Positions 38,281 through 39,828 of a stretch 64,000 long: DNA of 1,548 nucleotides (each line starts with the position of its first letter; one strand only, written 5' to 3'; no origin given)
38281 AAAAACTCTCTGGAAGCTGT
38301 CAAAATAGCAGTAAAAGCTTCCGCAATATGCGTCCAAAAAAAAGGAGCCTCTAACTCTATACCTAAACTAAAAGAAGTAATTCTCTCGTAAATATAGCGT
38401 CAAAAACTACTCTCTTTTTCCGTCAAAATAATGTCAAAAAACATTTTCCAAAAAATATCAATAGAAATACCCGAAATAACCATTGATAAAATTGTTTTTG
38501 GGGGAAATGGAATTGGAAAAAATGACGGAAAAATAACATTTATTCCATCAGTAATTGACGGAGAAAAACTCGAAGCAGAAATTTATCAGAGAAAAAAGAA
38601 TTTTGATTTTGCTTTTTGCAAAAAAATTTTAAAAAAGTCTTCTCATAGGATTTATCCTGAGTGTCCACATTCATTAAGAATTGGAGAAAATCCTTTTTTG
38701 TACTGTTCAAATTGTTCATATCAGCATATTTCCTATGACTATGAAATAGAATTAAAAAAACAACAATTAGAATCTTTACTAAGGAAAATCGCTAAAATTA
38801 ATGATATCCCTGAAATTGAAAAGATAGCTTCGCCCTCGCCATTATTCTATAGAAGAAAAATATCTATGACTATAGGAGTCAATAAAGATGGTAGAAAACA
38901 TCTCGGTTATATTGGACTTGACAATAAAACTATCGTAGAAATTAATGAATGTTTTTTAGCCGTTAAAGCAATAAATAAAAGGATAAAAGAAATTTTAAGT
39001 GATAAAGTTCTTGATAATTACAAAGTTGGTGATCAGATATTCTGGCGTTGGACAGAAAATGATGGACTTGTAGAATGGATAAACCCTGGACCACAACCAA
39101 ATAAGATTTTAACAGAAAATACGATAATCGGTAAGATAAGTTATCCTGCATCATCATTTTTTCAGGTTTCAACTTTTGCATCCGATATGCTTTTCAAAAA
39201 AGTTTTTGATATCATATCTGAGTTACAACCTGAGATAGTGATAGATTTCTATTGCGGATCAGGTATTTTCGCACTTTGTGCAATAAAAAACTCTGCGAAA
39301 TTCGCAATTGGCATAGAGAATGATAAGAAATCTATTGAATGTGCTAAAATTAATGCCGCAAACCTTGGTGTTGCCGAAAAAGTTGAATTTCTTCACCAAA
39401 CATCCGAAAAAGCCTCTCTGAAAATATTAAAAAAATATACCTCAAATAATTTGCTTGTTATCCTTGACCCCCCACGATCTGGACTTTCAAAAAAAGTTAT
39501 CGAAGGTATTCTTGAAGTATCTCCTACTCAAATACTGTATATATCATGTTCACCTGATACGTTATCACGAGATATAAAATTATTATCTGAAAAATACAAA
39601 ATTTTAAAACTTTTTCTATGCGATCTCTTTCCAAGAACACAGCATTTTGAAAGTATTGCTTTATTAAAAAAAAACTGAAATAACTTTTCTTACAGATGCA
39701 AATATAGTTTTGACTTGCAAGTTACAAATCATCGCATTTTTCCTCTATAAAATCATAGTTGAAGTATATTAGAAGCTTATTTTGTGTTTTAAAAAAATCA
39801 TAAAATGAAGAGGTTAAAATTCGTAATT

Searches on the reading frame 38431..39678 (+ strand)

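Call 3: search_protein_families(library=pfam, proteins=[window:38431-39678:+], max_evalue=0.1)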
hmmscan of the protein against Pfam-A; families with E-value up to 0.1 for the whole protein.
window:38431-39678:+ (415 aa): 12 families
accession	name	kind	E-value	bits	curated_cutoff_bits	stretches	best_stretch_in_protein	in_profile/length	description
PF05958.17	tRNA_U5-meth_tr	-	2.1e-21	76.8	23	1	241-414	177-356/357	tRNA (Uracil-5-)-methyltransferase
PF03602.21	Cons_hypoth95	-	8.1e-10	39.1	24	1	256-359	30-135/182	Conserved hypothetical protein 95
PF06325.19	PrmA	-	1.5e-07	31.7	22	1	266-323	161-217/296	Ribosomal protein L11 methyltransferase (PrmA)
PF13847.12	Methyltransf_31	-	4.2e-07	30.2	27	1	270-389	7-126/145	Methyltransferase domain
PF09445.16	Methyltransf_15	-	7e-06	26.2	22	1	268-353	2-85/165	RNA cap guanine-N2 methyltransferase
PF08003.17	Methyltransf_9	-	0.00094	18.7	23.8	1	249-304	98-153/315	Protein of unknown function (DUF1698)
PF01938.26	TRAM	-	0.0016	18.7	21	1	15-58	9-55/61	TRAM domain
PF05175.20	MTS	-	0.002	18.2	23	1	267-325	32-90/170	Methyltransferase small domain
PF13649.12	Methyltransf_25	-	0.0055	17.8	27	1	270-329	1-59/97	Methyltransferase domain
PF01555.25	N6_N4_Mtase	-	0.0065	16.9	26.7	1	268-305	183-219/221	DNA methylase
PF01170.24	UPF0020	-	0.0074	16.4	22.3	1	287-348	75-130/197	RMKL-like, methyltransferase domain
PF04989.18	RMNT_CmcI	-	0.0087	16.2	23.2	1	250-347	18-119/206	Rhamnosyl O-methyltransferase/CmcI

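Call 4: search_protein_families(library=ncbifam, proteins=[window:38431-39678:+], max_evalue=0.1)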
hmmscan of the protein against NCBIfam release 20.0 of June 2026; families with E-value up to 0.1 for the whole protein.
window:38431-39678:+ (415 aa): 35 families (the best 25 are shown)
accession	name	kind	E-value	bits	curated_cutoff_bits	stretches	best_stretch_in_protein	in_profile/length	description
TIGR00479.1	rumA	equivalog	2.5e-67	227.6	183.55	2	236-407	263-432/432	23S rRNA (uracil(1939)-C(5))-methyltransferase RlmD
NF009639.0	PRK13168.1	equivalog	1.4e-61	208.7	458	2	235-414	269-445/446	23S rRNA (uracil(1939)-C(5))-methyltransferase RlmD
NF002910.0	PRK03522.2-3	equivalog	1.6e-32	113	558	1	241-414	209-382/383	23S rRNA (uracil(747)-C(5))-methyltransferase RlmC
NF002909.0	PRK03522.2-1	equivalog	6.1e-31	107.9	553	1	241-414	207-373/374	23S rRNA (uracil(747)-C(5))-methyltransferase RlmC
TIGR02085.1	meth_trns_rumB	equivalog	2.1e-28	99.4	429.5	1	241-414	208-374/374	23S rRNA (uracil(747)-C(5))-methyltransferase RlmC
TIGR02143.1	trmA_only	equivalog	6.2e-22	78.1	334.65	1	240-414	171-351/352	tRNA (uridine(54)-C5)-methyltransferase TrmA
NF002913.0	PRK03522.2-6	equivalog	1.7e-15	57.3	537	2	341-413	268-339/342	23S rRNA (uracil(747)-C(5))-methyltransferase RlmC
TIGR00095.1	TIGR00095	equivalog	6.8e-09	35.6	117.5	1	263-362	49-148/194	16S rRNA (guanine(966)-N(2))-methyltransferase RsmD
TIGR00406.1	prmA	equivalog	1.1e-07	31.6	183.15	1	266-327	159-220/288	50S ribosomal protein L11 methyltransferase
NF011529.0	PRK14968.1-3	equivalog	1e-06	28.3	162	1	262-321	30-87/198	putative methyltransferase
NF040850.1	Trm14_Thcoccales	equivalog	2.9e-06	26.4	480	1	263-329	214-281/365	tRNA (guanine(6)-N2)-methyltransferase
NF041081.1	prot_lys_mtase_Arch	equivalog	5.1e-06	26.6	200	1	266-323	9-67/142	protein-lysine N-methyltransferase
NF001790.0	PRK00517.3-3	equivalog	2.1e-05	24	269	1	267-329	123-183/262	50S ribosomal protein L11 methyltransferase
TIGR03534.1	RF_mod_PrmC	equivalog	2.9e-05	23.6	199.1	1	253-325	75-147/253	peptide chain release factor N(5)-glutamine methyltransferase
TIGR04543.1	ketoArg_3Met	equivalog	0.00013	21.2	425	1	266-328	149-212/336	2-ketoarginine methyltransferase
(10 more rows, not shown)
